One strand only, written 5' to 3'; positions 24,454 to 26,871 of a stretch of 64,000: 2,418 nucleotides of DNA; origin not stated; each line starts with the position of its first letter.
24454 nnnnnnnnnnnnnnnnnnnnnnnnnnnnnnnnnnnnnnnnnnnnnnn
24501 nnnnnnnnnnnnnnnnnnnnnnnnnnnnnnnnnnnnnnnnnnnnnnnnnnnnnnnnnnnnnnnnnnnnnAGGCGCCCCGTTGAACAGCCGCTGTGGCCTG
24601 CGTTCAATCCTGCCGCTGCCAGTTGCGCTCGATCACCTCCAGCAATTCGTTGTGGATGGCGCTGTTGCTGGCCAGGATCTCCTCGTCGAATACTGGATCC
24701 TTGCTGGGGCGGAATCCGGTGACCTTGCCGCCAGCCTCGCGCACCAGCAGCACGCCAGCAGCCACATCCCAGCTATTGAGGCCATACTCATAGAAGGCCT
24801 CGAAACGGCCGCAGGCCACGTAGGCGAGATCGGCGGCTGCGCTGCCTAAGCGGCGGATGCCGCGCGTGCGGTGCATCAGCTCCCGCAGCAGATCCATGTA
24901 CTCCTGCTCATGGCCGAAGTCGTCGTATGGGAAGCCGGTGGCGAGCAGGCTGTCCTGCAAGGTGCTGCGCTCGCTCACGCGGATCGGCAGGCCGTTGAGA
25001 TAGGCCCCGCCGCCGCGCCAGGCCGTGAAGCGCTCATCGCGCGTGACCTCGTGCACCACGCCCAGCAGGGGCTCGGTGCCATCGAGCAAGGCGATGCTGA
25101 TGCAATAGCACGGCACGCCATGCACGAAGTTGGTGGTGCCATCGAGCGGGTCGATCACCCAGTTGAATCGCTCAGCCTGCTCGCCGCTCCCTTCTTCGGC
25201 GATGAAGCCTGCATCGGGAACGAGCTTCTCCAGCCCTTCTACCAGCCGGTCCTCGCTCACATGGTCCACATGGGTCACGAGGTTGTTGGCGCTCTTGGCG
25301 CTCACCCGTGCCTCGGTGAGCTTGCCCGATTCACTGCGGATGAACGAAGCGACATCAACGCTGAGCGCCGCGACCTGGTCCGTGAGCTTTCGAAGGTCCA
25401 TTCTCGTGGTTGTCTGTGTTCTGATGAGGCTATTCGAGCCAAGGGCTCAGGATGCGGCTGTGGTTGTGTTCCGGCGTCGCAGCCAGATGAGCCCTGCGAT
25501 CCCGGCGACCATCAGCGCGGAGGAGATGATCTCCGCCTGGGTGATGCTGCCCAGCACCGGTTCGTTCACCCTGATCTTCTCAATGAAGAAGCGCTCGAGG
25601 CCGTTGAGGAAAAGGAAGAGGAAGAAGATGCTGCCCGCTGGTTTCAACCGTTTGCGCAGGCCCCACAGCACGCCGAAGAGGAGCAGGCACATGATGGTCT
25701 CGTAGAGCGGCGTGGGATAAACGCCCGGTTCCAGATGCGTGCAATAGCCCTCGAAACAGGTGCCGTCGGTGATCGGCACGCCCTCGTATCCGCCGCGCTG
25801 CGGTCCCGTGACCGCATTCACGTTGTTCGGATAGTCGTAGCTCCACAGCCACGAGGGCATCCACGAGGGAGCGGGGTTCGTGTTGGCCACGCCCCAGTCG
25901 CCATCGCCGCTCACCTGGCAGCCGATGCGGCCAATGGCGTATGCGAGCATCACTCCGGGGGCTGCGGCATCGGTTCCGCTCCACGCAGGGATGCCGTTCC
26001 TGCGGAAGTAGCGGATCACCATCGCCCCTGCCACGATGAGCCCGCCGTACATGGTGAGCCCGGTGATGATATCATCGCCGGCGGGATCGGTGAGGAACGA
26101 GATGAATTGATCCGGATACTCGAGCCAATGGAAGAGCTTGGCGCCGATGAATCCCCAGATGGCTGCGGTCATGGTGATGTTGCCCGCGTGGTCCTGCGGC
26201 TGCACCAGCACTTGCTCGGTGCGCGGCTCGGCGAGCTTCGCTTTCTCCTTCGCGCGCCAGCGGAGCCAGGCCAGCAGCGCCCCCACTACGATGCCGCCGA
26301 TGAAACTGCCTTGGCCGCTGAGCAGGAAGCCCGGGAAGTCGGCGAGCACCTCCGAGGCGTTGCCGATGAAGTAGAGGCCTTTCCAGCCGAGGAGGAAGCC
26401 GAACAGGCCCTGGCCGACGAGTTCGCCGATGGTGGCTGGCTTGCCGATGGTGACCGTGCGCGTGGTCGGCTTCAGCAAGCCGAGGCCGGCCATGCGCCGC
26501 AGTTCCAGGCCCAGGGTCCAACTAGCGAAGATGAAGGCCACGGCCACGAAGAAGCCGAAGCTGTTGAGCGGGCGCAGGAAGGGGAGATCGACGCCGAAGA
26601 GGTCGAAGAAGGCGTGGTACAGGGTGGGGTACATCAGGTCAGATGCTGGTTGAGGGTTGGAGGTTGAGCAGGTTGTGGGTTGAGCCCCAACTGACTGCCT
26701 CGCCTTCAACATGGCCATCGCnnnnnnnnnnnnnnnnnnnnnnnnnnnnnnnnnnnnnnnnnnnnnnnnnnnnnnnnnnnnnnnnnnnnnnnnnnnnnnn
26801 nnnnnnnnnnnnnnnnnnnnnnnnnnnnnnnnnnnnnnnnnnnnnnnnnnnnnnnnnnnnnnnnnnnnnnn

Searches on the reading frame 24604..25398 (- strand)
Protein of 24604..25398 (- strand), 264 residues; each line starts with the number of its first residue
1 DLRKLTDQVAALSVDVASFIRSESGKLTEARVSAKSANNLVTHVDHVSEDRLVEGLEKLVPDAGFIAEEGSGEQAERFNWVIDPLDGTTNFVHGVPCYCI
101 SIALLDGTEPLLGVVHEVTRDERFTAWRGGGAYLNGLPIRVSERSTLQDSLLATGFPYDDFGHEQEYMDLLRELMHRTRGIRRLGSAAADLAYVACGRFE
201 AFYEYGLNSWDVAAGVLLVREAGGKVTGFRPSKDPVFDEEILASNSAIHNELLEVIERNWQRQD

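Call 8: search_protein_families(library=pfam, proteins=[window:24604-25398:-], max_evalue=0.001)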
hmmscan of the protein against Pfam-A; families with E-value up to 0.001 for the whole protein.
window:24604-25398:- (264 aa): 1 family
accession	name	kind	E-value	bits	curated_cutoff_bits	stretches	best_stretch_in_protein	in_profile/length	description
PF00459.30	Inositol_P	-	3.3e-66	224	27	1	3-259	3-269/271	Inositol monophosphatase family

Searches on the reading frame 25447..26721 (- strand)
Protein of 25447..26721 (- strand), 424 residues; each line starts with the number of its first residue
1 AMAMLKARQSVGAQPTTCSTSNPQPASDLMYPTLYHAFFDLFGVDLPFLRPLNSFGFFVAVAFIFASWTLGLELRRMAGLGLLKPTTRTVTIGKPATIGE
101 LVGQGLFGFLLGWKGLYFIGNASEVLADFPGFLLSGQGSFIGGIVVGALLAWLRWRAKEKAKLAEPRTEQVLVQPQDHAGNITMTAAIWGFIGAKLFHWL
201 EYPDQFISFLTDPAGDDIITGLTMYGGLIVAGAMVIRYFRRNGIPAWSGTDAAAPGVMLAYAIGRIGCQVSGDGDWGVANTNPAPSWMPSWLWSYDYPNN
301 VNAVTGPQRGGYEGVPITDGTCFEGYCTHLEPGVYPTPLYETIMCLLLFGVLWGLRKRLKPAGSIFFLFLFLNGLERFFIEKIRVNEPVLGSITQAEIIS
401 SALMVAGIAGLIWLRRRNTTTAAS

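Call 8: search_protein_families(library=pfam, proteins=[window:25447-26721:-], max_evalue=0.001)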
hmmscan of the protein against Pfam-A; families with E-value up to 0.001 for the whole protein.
window:25447-26721:- (424 aa): 1 family
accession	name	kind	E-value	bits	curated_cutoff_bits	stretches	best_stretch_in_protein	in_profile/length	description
PF01790.23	LGT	-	2.4e-36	125.7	24.9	1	145-413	19-240/240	Prolipoprotein diacylglyceryl transferase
